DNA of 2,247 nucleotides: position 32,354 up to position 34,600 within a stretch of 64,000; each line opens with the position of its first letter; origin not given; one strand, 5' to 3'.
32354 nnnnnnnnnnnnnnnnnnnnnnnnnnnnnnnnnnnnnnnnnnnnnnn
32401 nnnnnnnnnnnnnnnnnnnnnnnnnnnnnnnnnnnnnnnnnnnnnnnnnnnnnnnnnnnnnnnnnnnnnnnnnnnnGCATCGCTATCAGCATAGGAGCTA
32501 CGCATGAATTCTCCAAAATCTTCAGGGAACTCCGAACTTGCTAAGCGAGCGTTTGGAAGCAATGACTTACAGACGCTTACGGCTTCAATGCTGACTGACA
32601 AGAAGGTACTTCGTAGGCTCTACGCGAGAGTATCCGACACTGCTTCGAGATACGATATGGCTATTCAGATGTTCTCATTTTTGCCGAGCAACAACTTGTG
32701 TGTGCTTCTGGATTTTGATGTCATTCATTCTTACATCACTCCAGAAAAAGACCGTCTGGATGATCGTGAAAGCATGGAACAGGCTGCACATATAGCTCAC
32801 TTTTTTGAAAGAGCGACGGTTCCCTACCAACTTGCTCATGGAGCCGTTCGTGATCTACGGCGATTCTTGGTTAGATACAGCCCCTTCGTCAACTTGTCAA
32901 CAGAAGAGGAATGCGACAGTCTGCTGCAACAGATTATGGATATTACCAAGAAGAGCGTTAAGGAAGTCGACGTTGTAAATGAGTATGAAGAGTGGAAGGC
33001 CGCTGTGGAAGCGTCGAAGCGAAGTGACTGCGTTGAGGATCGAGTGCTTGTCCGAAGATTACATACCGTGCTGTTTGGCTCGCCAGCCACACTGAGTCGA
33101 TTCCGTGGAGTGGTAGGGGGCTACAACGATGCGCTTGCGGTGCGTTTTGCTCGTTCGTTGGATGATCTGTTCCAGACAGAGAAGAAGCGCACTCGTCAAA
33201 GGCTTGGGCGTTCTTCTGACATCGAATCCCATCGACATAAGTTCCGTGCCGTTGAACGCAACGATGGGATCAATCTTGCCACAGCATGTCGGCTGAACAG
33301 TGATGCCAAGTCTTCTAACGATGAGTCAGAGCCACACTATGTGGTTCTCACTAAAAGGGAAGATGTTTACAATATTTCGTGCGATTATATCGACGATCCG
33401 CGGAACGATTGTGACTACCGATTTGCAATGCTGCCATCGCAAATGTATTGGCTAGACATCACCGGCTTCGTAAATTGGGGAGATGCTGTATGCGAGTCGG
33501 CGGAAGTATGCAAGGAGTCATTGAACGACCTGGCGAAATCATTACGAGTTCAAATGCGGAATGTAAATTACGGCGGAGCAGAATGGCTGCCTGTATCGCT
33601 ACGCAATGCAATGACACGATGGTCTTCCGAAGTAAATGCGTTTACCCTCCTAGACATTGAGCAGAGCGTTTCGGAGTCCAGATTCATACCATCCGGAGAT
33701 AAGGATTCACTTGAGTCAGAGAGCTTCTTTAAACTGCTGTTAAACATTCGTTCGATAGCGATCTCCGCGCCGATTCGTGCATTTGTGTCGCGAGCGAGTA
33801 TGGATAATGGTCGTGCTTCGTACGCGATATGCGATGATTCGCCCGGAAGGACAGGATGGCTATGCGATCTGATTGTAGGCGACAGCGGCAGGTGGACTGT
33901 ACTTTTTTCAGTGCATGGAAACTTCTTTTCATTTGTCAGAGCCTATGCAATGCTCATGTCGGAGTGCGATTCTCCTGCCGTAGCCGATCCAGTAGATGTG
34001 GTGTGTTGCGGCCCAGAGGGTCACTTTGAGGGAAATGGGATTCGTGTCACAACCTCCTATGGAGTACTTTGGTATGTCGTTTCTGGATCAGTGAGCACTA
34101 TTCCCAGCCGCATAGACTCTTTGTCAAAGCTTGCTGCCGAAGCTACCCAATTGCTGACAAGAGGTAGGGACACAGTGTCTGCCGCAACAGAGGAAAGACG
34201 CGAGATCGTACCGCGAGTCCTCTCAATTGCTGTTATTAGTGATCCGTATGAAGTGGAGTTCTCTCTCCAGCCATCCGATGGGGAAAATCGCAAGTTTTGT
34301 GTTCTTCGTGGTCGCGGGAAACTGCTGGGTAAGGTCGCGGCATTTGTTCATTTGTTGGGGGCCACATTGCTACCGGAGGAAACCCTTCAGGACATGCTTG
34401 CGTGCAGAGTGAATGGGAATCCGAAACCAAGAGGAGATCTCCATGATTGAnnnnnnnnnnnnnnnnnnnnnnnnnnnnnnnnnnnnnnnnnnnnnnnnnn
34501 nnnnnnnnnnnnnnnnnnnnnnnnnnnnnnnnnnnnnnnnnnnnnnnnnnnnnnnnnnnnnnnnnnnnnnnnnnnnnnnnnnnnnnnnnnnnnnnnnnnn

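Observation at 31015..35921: AT-rich four-gene operon in the mobile element: candidate undescribed defence/conflict system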

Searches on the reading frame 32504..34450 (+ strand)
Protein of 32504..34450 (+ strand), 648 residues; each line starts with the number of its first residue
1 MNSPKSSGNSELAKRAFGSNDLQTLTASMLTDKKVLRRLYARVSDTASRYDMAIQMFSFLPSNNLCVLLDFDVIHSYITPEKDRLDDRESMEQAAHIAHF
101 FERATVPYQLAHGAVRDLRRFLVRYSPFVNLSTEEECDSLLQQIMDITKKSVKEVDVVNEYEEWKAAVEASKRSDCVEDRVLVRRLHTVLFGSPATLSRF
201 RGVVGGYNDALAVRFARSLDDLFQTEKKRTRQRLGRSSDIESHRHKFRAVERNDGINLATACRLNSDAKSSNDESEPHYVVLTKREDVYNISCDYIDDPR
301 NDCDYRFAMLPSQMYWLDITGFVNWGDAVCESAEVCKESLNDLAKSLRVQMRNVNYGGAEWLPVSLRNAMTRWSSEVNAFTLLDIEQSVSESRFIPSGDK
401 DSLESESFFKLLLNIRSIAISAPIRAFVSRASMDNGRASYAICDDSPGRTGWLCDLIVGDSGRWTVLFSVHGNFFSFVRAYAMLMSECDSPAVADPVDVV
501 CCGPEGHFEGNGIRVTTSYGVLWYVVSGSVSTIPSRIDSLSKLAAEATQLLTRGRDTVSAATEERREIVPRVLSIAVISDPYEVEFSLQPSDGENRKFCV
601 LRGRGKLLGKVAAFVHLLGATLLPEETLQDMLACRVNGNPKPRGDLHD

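Call 3: search_protein_families(library=pfam, proteins=[window:32504-34450:+], max_evalue=1)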
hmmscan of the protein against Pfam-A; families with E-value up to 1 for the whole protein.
window:32504-34450:+ (648 aa): 0 families

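Call 4: search_protein_families(library=padloc, proteins=[window:32504-34450:+], max_evalue=1)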
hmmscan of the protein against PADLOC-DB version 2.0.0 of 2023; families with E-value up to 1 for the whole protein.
window:32504-34450:+ (648 aa): 1 family
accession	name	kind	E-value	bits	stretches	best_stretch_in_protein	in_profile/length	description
PDLC01742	Cas1b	-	0.045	11.2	1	51-152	46-146/326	-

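Call 5: search_protein_families(library=ncbifam, proteins=[window:32504-34450:+], max_evalue=1)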
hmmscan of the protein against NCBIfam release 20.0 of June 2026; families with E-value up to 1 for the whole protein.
window:32504-34450:+ (648 aa): 0 families

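Call 7: search_solved_structures(query=window:32504-34450:+, max_evalue=10)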
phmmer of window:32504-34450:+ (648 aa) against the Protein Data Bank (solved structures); distinct sequences matched with E-value up to 10: 2.
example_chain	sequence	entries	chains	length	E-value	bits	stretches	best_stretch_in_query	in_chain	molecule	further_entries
8g3d_1J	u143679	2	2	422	0.54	11.7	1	240-360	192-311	CFAP21A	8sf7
8g2z_1J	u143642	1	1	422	0.61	11.6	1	240-360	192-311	CFAP21A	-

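Call 9: find_homologous_proteins(query=window:32504-34450:+, max_evalue=0.001)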
Query window:32504-34450:+ (648 aa): 1 proteins with E <= 0.001 among 8000 candidates.
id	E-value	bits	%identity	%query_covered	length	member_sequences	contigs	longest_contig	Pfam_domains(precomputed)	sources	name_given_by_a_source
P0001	0.0e+0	1473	100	100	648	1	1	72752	-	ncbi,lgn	-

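Call 10: find_encoding_contigs(protein=P0001, flank=10000, max_places=6)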
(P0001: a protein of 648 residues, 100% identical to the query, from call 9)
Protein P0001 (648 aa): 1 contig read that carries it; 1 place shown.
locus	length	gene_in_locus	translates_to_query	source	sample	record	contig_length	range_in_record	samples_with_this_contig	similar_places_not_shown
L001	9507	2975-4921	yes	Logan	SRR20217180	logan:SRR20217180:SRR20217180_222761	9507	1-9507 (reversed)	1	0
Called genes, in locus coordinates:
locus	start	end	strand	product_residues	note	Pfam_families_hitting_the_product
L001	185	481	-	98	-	-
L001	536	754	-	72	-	-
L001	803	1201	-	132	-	-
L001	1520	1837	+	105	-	-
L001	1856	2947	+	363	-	PF01869:BcrAD_BadFG (faint)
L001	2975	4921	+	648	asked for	-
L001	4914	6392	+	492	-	-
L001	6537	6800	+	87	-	PF04014:MazE_antitoxin (faint)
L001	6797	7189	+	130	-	PF01850:PIN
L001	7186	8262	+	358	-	PF02899:Phage_int_SAM_1 (faint), PF00589:Phage_integrase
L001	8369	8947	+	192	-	-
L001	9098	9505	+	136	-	?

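Call 25: search_protein_representatives(protein=window:32504-34450:+)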
Query: 648 residues. Proteins with E-value up to 0.001 (for the whole library): 9; up to 1e-10: 3; up to 1e-30: 2. The best 9 are listed.
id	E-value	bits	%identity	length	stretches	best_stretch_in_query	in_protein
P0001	0.0e+00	1473.3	100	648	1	1-648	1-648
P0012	3.8e-52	193.9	30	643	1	10-631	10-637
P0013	3.1e-14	68.7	27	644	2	23-323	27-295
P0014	8.6e-10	54.0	28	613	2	24-124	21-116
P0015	1.0e-07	47.2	26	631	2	21-315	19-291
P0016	2.8e-07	45.8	36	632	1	28-143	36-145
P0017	5.9e-06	41.4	29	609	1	30-230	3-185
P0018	5.0e-04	35.0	29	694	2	28-124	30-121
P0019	7.4e-04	34.5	32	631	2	29-125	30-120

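Call 33: search_solved_structures(query=A2, max_evalue=10, show_alignments=2)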
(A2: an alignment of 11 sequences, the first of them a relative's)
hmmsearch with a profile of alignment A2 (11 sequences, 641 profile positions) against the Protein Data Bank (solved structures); distinct sequences matched with E-value up to 10: 0.

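Call 35: find_encoding_contigs(protein=P0013, flank=10000)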
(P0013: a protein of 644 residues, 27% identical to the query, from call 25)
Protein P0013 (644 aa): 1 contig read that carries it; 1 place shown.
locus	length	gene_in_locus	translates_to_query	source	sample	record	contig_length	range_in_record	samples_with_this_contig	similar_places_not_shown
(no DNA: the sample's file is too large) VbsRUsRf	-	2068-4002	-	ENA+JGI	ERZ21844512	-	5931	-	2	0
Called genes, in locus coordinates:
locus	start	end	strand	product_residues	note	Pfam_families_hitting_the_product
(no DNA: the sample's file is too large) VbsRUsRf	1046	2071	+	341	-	-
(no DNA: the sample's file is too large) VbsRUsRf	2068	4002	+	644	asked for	-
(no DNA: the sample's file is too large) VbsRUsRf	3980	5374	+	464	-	PF00004:AAA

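Call 39: search_protein_families(library=pfam, proteins=[L016:517-2643:-, L016:3226-4749:+, L016:4746-5372:+, L016:5369-6835:+, L016:6807-8153:+, L016:8969-9655:-, L016:14654-15475:-, L016:17217-18350:+, L016:13050-14588:+, L016:11077-13053:+], max_evalue=0.01)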
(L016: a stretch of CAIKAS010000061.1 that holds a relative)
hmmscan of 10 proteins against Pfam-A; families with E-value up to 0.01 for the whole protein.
L016:517-2643:- (708 aa): 1 family
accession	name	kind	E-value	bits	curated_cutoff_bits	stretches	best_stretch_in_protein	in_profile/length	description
PF08811.16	DUF1800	-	9.8e-135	450.4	26.1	1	95-707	2-419/419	Protein of unknown function (DUF1800)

L016:3226-4749:+ (507 aa): 1 family
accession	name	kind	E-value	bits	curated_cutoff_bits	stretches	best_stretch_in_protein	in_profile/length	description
PF01103.29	Omp85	-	1.4e-08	35.1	24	1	232-462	18-261/325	Omp85 superfamily domain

L016:4746-5372:+ (208 aa): 0 families

L016:5369-6835:+ (488 aa): 4 families
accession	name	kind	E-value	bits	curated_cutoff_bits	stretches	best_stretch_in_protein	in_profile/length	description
PF02518.31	HATPase_c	-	2.1e-15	57.5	26.4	1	353-456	2-109/111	Histidine kinase-, DNA gyrase B-, and HSP90-like ATPase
PF00672.30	HAMP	-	2e-12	47.7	25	1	175-227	1-53/53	HAMP domain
PF00512.31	HisKA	-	0.00066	20.1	26.9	1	244-308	5-62/66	His Kinase A (phospho-acceptor) domain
PF13581.12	HATPase_c_2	-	0.0036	17.7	27.4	0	367-424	42-104/127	Histidine kinase-like ATPase domain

L016:6807-8153:+ (448 aa): 10 families
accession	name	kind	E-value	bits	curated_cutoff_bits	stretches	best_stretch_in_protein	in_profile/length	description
PF00158.32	Sigma54_activat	-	5.3e-70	234.9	20.2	1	141-307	1-167/168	Sigma-54 interaction domain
PF00072.30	Response_reg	-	6e-26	91.2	30.2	1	6-115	1-110/111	Response regulator receiver domain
PF25601.1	AAA_lid_14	-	1.3e-21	76.6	27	1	313-393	1-81/87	AAA+ ATPase lid domain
PF14532.12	Sigma54_activ_2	-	5.9e-20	72.4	25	1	142-312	1-138/138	Sigma-54 interaction domain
PF02954.25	HTH_8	-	2.1e-09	37.4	22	1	402-441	2-41/42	Bacterial regulatory protein, Fis family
PF07728.20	AAA_5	-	1.2e-07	32.3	22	1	165-283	2-123/139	AAA domain (dynein-related subfamily)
PF01078.27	Mg_chelatase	-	1.6e-06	28.1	20.3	1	220-289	93-164/207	Magnesium chelatase, subunit ChlI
PF00493.29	MCM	-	3.8e-05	23.4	23.3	1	154-282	49-172/224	MCM P-loop domain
PF00004.35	AAA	-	0.00012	23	21.2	1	165-283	1-110/131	ATPase family associated with various cellular activities (AAA)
PF12840.13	HTH_20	-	0.0034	17.8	27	0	410-442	9-42/51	Helix-turn-helix domain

L016:8969-9655:- (228 aa): 2 families
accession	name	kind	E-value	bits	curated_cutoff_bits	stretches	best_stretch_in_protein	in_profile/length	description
PF13560.12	HTH_31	-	6.4e-10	39.6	27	1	10-58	10-59/64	Helix-turn-helix domain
PF01381.28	HTH_3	-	1.5e-09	38.2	23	1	10-59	5-54/55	Helix-turn-helix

L016:14654-15475:- (273 aa): 1 family
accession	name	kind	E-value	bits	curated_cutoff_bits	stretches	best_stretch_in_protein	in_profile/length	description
PF19319.4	DUF5919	-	3.3e-07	30.7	23.5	1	200-252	79-131/161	Domain of unknown function (DUF5919)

L016:17217-18350:+ (377 aa): 2 families
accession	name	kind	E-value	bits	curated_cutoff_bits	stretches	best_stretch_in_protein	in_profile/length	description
PF00589.27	Phage_integrase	-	9.1e-22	78.1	27.1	1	168-341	3-170/172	Phage integrase family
PF24624.1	Int_N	-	0.00037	21.6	27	1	91-141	25-75/100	Phage integrase, N-terminal domain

L016:13050-14588:+ (512 aa): 1 family
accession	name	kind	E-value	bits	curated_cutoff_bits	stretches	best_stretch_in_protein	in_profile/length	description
PF01048.26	PNP_UDP_1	-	2.9e-15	56.8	25.1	1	243-503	27-232/233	Phosphorylase superfamily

L016:11077-13053:+ (658 aa): 0 families

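Call 42: search_protein_families(library=pfam, proteins=[L017:2531-4066:+, L018:4433-5851:+, L021:13157-14200:+, L023:6125-7264:+, L016:13050-14588:+], max_evalue=0.1)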
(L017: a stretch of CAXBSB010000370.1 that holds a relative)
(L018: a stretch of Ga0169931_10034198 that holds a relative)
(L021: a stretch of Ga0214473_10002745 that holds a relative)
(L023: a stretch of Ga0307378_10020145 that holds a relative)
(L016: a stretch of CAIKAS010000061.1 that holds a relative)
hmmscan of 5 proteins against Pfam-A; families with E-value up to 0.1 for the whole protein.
L017:2531-4066:+ (511 aa): 5 families
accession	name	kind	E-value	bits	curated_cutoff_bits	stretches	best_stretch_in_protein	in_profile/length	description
PF00004.35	AAA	-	5.3e-07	30.6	21.2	1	276-374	2-109/131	ATPase family associated with various cellular activities (AAA)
PF13191.12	AAA_16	-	1.4e-05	26.1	32.6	1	259-303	10-56/167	AAA ATPase domain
PF13173.12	AAA_14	-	0.0053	17.2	27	1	276-388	6-113/129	AAA domain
PF13401.12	AAA_22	-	0.0097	16.7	27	1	276-359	9-60/130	AAA domain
PF13671.12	AAA_33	-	0.061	14.1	27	0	275-376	2-82/143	AAA domain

L018:4433-5851:+ (472 aa): 6 families
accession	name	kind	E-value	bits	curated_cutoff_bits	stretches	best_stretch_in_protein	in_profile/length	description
PF00004.35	AAA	-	8.7e-05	23.4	21.2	1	235-342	2-116/131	ATPase family associated with various cellular activities (AAA)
PF13401.12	AAA_22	-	0.0014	19.4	27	1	234-290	8-56/130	AAA domain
PF13191.12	AAA_16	-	0.008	17.1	32.6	0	227-254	20-47/167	AAA ATPase domain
PF13173.12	AAA_14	-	0.016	15.6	27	1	234-349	5-112/129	AAA domain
PF07728.20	AAA_5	-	0.022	15.2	22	1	235-281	3-42/139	AAA domain (dynein-related subfamily)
PF01443.25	Viral_helicase1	-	0.067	13.4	21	0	236-302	3-68/228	Viral superfamily 1 RNA helicase core domain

L021:13157-14200:+ (347 aa): 0 families

L023:6125-7264:+ (379 aa): 0 families

L016:13050-14588:+ (512 aa): 1 family
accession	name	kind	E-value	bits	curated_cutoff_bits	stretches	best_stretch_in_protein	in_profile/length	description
PF01048.26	PNP_UDP_1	-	2.9e-15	56.8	25.1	1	243-503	27-232/233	Phosphorylase superfamily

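Call 48: find_encoding_contigs(protein=P0018, flank=10000)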
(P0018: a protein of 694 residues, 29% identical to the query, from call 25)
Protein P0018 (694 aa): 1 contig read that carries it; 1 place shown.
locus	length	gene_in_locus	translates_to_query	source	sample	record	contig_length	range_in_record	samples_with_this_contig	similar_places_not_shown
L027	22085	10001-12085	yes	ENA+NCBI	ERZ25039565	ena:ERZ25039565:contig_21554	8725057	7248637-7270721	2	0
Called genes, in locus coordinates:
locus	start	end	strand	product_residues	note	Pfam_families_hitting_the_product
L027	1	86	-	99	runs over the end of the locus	-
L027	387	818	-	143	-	-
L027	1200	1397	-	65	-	-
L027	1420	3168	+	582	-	-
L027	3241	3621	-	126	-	PF00872:Transposase_mut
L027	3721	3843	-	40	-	-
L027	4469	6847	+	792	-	-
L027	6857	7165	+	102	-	-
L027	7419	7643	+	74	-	-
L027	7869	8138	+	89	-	-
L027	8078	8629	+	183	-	PF13358:DDE_3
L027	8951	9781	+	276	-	-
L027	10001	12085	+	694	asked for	-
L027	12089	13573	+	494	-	-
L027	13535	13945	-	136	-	PF13276:HTH_21, PF13683:rve_3 (weak)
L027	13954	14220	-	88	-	PF01527:HTH_Tnp_1, PF13384:HTH_23, PF13518:HTH_28 (faint), PF13551:HTH_29 (weak)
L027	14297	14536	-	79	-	-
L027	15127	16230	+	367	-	-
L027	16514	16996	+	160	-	-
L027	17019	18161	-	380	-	PF00732:GMC_oxred_N, PF01266:DAO (faint), PF07992:Pyr_redox_2 (faint), PF13450:NAD_binding_8 (weak)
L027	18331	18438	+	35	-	-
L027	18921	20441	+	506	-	PF00724:Oxidored_FMN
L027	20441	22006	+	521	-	PF13442:Cytochrome_CBB3 (faint), PF00034:Cytochrom_C (faint), PF21419:RoxA-like_Cyt-c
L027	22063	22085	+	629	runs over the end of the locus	PF03098:An_peroxidase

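Call 49: find_encoding_contigs(protein=P0015, flank=10000)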
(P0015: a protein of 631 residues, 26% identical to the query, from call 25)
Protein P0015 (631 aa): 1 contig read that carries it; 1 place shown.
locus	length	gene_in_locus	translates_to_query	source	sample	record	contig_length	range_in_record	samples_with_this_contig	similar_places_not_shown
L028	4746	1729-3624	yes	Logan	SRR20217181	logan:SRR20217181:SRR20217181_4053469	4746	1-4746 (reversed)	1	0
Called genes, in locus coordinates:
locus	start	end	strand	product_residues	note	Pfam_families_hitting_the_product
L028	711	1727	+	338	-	PF01869:BcrAD_BadFG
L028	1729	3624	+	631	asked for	-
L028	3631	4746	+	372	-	?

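Call 53: search_protein_families(library=pfam, alignment_id=A2, max_evalue=10)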
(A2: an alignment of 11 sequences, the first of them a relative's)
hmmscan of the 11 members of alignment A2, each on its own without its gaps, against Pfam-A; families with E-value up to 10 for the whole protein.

A. member 1, P0001 (648 aa): 0 families

B. families by the number of members that match (of 11 scanned): 3 families
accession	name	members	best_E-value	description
PF13756.12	Stimulus_sens_1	1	0.063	Stimulus-sensing domain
PF11116.13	DUF2624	1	0.19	Protein of unknown function (DUF2624)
PF11823.13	Se_S_carrier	1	0.19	Putative Se/S carrier protein-like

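Call 54: predict_structure(alignment_id=A4)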
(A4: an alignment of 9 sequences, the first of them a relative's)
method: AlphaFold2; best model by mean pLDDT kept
length: 648 residues; sequences in the alignment: 9
mean_pLDDT: 70.7   pTM: 0.58
mean pLDDT of the five models: 70.7, 69.1, 67.3, 67.0, 66.7
residues with pLDDT >= 90: 68; 70-90: 318; 50-70: 159; < 50: 103
segments of 3 or more residues with pLDDT < 50: 1-22, 128-134, 152-158, 163-175, 230-235, 394-405, 447-450, 554-567, 639-648
pLDDT, mean of each block of 10 residues (from residue 1): 31 33 59 81 86 85 85 87 61 85 87 86 59 53 67 47 46 52 80 68 86 92 69 50 70 93 86 78 92 86 85 87 76 82 86 73 71 62 57 41 50 67 57 78 59 77 82 77 75 61 66 85 81 73 76 46 47 86 84 70 80 76 70 69 34
secondary structure, 60 per line:
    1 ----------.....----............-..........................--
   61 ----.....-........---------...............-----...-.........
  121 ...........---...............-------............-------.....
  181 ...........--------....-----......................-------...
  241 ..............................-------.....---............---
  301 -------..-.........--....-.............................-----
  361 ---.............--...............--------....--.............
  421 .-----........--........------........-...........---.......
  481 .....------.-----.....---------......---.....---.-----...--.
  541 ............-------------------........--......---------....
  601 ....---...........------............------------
elements in order (helices of 4 or more, strands of 3 or more residues): H11-15 H20-31 H33-58 E65-69 H71-78 H88-102 E108-110 H112-131 H135-149 H157-168 H176-191 E200-203 H209-230 H238-270 E278-282 H286-297 H311-319 H322-325 H327-355 H364-376 H379-393 H402-405 H408-421 E427-434 E437-444 E451-458 E463-470 H474-485 E498-502 E512-517 E521-525 H540-552 E572-579 E582-587 E597-604 H608-618 H625-636

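Call 58: fold_search(model_id=the predicted structure, library=pdb)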
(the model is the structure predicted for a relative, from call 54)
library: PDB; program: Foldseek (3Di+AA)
matches with E <= 10: 417; with E <= 0.001: 0
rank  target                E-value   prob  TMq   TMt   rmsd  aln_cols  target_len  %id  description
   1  1tox_B                1.9e-01  0.05  0.07  0.09  21.3       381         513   10  DIPHTHERIA TOXIN DIMER COMPLEXED WITH NAD (released 1996-06-10)
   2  8eoj_B                2.5e-01  0.06  0.07  0.07  23.8       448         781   11  Microsomal triglyceride transfer protein (released 2023-05-03)
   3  1nsm_A                3.8e-01  0.16  0.09  0.15  17.5       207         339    9  Crystal structure of galactose mutarotase from Lactococcus lactis mutant D243A complexed with galactose (released 2003-02-11)
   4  4dlq_A                3.8e-01  0.04  0.08  0.11  18.7       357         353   10  Crystal structure of the GAIN and HormR domains of CIRL 1/Latrophilin 1 (CL1) (released 2012-02-22)
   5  6pss_H                4.8e-01  0.11  0.08  0.20  19.3       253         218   10  Escherichia coli RNA polymerase promoter unwinding intermediate (TRPi1.5a) with TraR and mutant rpsT P2 promoter (released 2020-03-25)
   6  6ql9_I                5.2e-01  0.04  0.09  0.04  27.1       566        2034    9  Structure of Fatty acid synthase complex from Saccharomyces cerevisiae at 2.9 Angstrom (released 2020-03-18)
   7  1l7j_A                5.5e-01  0.13  0.09  0.16  19.6       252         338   12  X-ray structure of galactose mutarotase from Lactococcus lactis (apo) (released 2002-04-24)
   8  6ql9_H                5.5e-01  0.04  0.09  0.04  27.1       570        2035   10  Structure of Fatty acid synthase complex from Saccharomyces cerevisiae at 2.9 Angstrom (released 2020-03-18)
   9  9o3q                  6.3e-01  0.04  0.11  0.11  22.5       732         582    9  Apo-structure of a chondroitinase (released 2025-06-11)
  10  4cs5_B                6.6e-01  0.06  0.07  0.12  19.1       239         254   12  Crystal Structure of PCNA from Litopenaeus vannamei (released 2014-04-23)
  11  4cs5_A                6.6e-01  0.06  0.07  0.12  19.1       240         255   12  Crystal Structure of PCNA from Litopenaeus vannamei (released 2014-04-23)
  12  2hzm_E                6.9e-01  0.13  0.10  0.25  15.1       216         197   10  Structure of the Mediator head subcomplex Med18/20 (released 2006-09-12)
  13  6ql9_J                7.3e-01  0.04  0.08  0.04  27.0       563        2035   10  Structure of Fatty acid synthase complex from Saccharomyces cerevisiae at 2.9 Angstrom (released 2020-03-18)
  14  4yrd_A                7.3e-01  0.03  0.07  0.10  24.4       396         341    8  Crystal structure of CapF with inhibitor 3-isopropenyl-tropolone (released 2015-10-21)
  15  7k7c_B                7.6e-01  0.03  0.06  0.07  20.5       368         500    9  Crystal structure of diphtheria toxin from crystals obtained at pH 5.5 (released 2020-11-18)
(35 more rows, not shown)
